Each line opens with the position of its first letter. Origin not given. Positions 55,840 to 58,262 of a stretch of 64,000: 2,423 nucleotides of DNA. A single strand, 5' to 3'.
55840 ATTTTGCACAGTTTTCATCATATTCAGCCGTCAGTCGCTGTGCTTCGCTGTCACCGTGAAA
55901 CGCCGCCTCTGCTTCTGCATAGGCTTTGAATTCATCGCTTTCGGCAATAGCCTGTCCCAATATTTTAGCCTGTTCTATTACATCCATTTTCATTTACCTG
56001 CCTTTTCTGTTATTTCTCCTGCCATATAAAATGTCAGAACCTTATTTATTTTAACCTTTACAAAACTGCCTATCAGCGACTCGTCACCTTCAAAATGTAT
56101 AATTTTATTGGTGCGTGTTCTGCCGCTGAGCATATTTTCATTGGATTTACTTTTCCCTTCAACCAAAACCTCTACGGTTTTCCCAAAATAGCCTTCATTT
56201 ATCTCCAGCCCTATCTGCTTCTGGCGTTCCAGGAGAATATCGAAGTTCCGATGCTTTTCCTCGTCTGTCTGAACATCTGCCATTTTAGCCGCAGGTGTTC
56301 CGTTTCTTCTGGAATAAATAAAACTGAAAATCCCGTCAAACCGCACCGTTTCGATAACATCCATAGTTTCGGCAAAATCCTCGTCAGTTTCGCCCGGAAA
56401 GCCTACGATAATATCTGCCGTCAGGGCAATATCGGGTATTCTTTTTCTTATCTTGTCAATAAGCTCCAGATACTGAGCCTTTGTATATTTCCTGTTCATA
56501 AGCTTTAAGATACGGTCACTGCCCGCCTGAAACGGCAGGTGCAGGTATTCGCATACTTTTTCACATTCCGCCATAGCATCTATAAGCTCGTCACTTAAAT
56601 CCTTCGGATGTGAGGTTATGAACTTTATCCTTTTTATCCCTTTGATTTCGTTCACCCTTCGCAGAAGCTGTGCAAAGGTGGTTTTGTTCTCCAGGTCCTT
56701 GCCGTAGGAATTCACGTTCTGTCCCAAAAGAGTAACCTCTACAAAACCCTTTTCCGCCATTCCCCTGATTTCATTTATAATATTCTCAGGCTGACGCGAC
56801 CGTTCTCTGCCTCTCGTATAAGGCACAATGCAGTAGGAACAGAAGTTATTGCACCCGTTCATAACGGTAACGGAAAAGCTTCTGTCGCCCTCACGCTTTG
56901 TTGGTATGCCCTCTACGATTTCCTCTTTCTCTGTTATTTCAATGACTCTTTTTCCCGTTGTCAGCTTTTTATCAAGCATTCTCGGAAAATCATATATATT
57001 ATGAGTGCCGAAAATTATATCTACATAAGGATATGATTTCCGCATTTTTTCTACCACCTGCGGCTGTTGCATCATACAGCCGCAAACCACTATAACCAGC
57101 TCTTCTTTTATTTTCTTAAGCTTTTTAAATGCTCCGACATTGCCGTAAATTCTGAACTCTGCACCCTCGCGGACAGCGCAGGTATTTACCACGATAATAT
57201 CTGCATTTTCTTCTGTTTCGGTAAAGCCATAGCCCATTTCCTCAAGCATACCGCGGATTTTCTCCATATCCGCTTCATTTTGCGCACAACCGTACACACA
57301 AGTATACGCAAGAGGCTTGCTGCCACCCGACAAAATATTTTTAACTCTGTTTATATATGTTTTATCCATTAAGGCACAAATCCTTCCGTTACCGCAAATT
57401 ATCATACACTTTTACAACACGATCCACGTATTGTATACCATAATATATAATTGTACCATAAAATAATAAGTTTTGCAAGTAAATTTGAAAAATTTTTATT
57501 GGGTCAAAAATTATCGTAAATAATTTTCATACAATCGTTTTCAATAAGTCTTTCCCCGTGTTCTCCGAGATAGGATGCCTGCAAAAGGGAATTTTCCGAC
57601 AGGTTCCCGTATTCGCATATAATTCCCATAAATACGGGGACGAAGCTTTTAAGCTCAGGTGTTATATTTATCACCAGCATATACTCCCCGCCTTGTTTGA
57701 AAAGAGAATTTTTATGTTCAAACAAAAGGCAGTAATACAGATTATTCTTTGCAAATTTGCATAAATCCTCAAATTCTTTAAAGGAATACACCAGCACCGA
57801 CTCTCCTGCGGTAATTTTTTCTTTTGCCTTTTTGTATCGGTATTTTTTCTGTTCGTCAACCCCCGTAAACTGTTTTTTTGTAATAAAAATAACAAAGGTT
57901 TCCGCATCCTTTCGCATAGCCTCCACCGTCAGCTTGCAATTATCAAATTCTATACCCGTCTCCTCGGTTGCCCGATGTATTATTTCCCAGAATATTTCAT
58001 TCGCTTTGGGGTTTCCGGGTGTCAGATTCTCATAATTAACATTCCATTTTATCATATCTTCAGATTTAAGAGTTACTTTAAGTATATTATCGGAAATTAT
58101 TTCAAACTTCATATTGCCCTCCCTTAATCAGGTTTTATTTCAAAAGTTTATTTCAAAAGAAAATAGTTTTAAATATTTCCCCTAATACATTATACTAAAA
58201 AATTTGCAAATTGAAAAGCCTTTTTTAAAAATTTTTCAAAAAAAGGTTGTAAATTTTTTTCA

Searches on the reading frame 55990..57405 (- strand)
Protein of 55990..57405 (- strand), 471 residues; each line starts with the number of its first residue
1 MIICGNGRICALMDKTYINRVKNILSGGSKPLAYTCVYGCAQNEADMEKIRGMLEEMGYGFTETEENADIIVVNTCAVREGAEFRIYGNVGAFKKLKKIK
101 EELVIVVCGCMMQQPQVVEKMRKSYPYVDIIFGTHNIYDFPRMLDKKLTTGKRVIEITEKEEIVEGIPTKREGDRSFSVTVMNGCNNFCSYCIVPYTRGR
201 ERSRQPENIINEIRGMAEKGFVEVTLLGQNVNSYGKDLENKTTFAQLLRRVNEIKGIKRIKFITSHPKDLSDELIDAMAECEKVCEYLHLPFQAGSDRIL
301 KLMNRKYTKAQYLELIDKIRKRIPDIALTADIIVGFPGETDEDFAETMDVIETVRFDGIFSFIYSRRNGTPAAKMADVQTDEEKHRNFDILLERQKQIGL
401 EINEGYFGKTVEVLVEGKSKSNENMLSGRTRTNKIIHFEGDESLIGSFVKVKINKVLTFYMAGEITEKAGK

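Call 37: search_protein_families(library=pfam, proteins=[window:55990-57405:-], max_evalue=0.00001)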
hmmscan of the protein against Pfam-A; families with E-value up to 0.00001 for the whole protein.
window:55990-57405:- (471 aa): 3 families
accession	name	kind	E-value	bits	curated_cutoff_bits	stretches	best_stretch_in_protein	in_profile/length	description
PF04055.27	Radical_SAM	-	1.4e-35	123.3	29.5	1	180-350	2-165/166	Radical SAM superfamily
PF00919.26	UPF0004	-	1.1e-25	89.9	27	1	35-133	4-98/98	Uncharacterized protein family UPF0004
PF01938.26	TRAM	-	2.6e-13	50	21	1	407-465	4-60/61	TRAM domain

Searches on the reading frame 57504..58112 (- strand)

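Call 37: search_protein_families(library=pfam, proteins=[window:57504-58112:-], max_evalue=0.00001)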
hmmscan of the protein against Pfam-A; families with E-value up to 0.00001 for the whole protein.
window:57504-58112:- (202 aa): 1 family
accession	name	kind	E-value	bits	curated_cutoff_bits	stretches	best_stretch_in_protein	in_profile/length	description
PF05389.17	MecA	-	5.6e-32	111.6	22.5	1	1-196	1-219/221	Negative regulator of genetic competence (MecA)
